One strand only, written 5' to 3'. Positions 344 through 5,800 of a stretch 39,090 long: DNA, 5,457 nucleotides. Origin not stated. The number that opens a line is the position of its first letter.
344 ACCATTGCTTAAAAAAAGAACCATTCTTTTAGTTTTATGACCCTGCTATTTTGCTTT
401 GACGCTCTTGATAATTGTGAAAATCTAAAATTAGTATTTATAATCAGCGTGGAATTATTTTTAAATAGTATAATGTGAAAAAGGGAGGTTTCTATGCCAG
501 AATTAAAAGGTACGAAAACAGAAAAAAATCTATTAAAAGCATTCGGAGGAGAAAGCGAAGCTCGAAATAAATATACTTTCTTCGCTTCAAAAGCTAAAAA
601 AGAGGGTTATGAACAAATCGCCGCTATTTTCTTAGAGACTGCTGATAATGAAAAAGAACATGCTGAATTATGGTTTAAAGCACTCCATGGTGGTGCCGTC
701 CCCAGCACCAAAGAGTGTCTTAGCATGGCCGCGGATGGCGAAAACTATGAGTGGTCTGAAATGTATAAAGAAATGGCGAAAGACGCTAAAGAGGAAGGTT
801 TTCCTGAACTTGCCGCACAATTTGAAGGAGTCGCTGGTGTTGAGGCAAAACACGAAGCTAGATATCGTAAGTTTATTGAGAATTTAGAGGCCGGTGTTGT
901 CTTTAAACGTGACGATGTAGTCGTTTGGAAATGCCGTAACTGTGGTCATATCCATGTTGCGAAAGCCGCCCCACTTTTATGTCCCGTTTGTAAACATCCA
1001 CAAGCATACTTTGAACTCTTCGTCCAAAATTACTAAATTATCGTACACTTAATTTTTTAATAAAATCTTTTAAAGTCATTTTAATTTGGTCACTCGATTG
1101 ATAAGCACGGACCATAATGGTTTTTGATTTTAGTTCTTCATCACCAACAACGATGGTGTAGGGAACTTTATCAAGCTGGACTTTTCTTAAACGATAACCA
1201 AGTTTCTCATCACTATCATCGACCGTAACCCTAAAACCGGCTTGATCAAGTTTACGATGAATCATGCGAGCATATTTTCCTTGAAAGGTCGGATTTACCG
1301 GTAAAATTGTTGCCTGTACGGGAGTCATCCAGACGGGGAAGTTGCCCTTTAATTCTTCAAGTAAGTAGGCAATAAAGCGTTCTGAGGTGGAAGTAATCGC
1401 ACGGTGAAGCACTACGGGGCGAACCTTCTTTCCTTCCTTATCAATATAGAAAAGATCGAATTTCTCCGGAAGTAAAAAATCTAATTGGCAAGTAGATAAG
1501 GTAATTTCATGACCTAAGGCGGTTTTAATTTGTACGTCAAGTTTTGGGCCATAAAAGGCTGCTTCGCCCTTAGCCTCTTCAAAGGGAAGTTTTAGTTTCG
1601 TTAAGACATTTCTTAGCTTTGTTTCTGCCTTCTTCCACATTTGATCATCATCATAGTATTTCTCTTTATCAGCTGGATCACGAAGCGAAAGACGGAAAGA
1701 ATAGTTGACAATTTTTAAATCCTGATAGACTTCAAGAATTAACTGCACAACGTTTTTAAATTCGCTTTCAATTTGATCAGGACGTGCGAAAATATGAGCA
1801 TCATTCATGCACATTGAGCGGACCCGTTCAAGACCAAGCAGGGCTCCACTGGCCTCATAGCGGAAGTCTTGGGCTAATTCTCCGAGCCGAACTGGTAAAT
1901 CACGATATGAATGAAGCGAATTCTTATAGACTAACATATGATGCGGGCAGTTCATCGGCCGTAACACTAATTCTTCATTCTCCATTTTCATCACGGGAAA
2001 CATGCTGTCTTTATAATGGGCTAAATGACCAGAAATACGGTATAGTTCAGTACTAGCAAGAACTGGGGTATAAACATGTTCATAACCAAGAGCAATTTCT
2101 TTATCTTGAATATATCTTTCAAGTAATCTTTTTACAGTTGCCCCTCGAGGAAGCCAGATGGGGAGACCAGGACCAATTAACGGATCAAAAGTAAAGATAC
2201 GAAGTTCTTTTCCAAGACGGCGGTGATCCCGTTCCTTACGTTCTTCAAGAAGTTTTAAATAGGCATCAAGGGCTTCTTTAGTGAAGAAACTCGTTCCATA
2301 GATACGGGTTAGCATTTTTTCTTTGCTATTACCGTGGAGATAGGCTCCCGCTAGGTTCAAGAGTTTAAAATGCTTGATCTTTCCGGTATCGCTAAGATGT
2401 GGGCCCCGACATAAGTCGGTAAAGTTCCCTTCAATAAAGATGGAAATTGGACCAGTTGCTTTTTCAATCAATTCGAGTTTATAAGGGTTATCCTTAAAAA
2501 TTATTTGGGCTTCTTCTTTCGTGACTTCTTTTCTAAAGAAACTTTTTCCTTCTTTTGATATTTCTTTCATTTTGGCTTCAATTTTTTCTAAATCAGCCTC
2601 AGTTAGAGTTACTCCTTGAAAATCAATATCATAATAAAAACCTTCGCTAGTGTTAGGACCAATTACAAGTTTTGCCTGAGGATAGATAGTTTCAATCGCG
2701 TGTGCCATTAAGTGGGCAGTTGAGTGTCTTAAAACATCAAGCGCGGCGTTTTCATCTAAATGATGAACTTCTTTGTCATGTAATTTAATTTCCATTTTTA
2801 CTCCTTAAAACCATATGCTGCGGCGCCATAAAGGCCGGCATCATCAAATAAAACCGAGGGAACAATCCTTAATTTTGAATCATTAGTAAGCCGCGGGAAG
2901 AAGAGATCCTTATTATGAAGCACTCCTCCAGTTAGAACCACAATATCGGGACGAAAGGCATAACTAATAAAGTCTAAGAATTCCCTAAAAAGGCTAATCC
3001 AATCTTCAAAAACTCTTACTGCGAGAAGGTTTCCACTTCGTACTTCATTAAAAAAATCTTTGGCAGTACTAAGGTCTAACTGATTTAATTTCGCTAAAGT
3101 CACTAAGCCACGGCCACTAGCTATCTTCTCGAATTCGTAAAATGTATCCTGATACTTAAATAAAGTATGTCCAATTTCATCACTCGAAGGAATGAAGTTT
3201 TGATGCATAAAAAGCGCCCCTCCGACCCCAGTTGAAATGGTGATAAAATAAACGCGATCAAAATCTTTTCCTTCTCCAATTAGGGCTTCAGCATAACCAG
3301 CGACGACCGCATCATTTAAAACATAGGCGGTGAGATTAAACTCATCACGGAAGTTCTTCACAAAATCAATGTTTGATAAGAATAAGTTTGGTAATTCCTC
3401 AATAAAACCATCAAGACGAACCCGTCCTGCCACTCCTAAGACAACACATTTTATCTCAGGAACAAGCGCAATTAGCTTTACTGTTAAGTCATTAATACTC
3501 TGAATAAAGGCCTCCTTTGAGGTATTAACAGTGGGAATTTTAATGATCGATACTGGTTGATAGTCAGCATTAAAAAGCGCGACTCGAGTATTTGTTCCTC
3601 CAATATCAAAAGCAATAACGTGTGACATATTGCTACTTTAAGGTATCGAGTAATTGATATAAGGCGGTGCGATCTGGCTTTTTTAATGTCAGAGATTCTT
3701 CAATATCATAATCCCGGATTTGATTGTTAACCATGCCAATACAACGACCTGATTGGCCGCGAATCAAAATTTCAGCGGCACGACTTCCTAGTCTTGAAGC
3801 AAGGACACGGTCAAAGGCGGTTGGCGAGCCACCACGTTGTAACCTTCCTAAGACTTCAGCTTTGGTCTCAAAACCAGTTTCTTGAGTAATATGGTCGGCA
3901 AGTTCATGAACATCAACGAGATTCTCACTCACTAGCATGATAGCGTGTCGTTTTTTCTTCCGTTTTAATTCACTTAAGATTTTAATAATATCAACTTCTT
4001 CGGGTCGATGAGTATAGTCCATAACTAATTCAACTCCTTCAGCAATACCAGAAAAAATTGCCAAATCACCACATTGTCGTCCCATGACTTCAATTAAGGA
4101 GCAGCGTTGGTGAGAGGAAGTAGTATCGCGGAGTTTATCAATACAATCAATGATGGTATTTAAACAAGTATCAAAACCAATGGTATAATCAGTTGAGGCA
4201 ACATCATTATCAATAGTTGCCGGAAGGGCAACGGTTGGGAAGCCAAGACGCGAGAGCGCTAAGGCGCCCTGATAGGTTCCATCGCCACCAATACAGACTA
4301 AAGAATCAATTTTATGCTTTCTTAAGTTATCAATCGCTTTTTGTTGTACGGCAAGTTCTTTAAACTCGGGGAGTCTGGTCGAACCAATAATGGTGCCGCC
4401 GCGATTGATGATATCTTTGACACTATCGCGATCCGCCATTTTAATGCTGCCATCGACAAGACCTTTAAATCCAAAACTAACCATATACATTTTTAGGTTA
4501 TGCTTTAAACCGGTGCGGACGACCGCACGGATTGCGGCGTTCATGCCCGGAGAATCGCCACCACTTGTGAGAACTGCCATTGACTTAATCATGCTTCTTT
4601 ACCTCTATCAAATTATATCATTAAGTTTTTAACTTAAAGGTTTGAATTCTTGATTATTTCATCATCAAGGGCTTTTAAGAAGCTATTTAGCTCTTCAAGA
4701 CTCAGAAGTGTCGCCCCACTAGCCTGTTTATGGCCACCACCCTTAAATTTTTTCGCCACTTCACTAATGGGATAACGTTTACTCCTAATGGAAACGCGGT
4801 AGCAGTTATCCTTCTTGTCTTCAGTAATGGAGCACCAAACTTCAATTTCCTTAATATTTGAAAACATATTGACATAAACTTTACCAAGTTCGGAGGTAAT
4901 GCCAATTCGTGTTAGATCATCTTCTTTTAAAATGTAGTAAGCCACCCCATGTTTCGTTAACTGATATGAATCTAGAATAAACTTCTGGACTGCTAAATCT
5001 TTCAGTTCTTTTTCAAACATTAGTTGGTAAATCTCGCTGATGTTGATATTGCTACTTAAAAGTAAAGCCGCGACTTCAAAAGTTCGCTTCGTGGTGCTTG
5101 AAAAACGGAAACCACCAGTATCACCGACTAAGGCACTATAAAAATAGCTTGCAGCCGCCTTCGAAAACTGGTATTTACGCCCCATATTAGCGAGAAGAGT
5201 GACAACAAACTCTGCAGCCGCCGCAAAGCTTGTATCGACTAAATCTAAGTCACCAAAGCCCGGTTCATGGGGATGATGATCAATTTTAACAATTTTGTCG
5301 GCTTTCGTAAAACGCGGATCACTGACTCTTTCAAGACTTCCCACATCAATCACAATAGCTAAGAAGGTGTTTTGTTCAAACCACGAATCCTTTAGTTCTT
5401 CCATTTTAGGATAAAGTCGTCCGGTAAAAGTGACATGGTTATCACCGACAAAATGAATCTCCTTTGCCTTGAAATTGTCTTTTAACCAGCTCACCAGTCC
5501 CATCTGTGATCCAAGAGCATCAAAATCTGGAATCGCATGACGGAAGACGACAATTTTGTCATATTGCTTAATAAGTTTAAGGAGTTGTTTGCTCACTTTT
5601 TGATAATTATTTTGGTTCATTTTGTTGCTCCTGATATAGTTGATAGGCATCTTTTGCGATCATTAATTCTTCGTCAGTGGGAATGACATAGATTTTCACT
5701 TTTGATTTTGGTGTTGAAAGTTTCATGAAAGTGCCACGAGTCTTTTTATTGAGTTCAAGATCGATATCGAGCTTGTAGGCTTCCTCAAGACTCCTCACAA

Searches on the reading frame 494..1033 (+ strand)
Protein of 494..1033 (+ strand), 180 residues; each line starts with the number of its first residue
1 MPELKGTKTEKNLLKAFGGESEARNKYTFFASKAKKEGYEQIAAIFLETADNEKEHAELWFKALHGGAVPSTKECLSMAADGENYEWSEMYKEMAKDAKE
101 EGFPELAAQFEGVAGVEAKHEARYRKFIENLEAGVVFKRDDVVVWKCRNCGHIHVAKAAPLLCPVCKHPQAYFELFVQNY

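Call 53: search_protein_families(library=pfam, proteins=[window:494-1033:+], max_evalue=0.00001)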
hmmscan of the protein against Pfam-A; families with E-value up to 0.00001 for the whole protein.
window:494-1033:+ (180 aa): 3 families
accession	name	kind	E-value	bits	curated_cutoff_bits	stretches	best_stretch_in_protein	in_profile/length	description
PF02915.23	Rubrerythrin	-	5.6e-29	101.7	22.8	2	11-127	1-136/137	Rubrerythrin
PF21349.2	RUBY_RBDX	-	1.4e-13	50.4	26.5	1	145-174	1-30/30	Rubrerythrin, rubredoxin-like domain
PF00210.30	Ferritin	-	1.4e-06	28.7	24.5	0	11-132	2-140/142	Ferritin-like domain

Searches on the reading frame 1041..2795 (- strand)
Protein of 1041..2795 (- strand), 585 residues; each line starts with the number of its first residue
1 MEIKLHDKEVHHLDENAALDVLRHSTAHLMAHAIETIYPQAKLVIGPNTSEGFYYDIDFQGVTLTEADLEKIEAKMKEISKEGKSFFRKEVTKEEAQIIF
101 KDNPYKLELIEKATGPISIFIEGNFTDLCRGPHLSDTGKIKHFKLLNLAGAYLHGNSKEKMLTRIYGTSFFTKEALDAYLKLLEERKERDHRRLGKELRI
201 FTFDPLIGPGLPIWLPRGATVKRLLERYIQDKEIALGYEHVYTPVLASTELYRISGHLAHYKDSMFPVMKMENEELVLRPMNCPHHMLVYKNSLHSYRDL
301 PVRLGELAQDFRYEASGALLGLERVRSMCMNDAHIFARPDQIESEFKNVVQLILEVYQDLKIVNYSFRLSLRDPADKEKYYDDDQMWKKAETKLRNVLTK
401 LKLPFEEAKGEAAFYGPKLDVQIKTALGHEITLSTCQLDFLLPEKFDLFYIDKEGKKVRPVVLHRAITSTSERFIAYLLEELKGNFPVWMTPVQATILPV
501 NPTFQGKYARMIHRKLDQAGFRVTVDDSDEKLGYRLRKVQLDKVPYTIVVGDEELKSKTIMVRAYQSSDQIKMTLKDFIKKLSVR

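Call 53: search_protein_families(library=pfam, proteins=[window:1041-2795:-], max_evalue=0.00001)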
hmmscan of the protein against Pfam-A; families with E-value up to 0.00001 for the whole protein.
window:1041-2795:- (585 aa): 3 families
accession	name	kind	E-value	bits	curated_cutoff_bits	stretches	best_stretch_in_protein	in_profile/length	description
PF00587.30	tRNA-synt_2b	-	3.6e-35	122.1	29.3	1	271-481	5-178/179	tRNA synthetase class II core domain (G, H, P, S and T)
PF03129.25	HGTP_anticodon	-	1.9e-21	76.4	21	1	494-583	1-92/94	Anticodon binding domain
PF07973.19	tRNA_SAD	-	5.1e-14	52.4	24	1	120-166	5-44/44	Threonyl and Alanyl tRNA synthetase second additional domain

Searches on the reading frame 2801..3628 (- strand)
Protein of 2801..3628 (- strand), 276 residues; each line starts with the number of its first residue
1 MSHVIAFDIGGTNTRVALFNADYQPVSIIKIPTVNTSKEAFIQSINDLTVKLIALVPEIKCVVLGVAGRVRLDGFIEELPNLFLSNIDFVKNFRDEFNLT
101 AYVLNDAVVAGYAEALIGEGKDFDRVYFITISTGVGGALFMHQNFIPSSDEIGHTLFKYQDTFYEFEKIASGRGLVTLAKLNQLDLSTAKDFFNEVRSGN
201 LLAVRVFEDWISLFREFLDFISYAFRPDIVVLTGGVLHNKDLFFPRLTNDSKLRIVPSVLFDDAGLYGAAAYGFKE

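Call 53: search_protein_families(library=pfam, proteins=[window:2801-3628:-], max_evalue=0.00001)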
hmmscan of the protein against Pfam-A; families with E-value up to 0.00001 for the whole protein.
window:2801-3628:- (276 aa): 1 family
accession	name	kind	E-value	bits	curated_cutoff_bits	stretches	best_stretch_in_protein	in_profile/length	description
PF00480.26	ROK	-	5.6e-33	115.1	22.9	1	5-271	2-289/294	ROK family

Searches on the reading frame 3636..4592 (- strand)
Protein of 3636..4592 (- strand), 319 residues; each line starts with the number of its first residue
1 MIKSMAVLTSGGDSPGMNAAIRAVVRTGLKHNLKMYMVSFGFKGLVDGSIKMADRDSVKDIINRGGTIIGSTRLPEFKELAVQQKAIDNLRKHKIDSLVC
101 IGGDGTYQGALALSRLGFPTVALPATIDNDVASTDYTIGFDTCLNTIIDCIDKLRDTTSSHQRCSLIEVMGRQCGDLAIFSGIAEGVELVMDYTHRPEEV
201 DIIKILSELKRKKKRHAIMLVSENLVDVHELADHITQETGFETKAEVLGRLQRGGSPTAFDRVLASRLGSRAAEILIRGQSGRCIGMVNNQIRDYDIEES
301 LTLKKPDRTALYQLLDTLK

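Call 53: search_protein_families(library=pfam, proteins=[window:3636-4592:-], max_evalue=0.00001)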
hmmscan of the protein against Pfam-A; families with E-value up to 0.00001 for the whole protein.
window:3636-4592:- (319 aa): 1 family
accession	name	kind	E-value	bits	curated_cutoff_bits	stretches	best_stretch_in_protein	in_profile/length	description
PF00365.25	PFK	-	6.3e-100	334.5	30.9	1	5-276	2-277/277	Phosphofructokinase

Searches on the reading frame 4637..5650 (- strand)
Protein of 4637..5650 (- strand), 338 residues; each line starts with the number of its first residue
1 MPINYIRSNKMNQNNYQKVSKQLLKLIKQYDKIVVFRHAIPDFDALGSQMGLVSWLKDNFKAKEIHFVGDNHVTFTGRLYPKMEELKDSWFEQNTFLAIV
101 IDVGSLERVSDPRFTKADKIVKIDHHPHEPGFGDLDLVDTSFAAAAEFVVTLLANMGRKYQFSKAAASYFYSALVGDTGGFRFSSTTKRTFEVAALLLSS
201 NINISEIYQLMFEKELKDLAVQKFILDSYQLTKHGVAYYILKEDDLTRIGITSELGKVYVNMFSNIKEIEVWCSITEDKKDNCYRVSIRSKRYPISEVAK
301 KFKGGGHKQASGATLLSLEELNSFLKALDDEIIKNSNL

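Call 53: search_protein_families(library=pfam, proteins=[window:4637-5650:-], max_evalue=0.00001)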
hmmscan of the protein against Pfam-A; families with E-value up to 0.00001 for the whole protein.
window:4637-5650:- (338 aa): 2 families
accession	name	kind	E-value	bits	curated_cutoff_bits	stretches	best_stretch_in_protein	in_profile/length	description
PF02272.25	DHHA1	-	4.4e-14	53.2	25.9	1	258-332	20-100/102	DHHA1 domain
PF01368.27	DHH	-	1.5e-11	45.1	28.1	1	32-173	1-124/125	DHH family, N-terminal domain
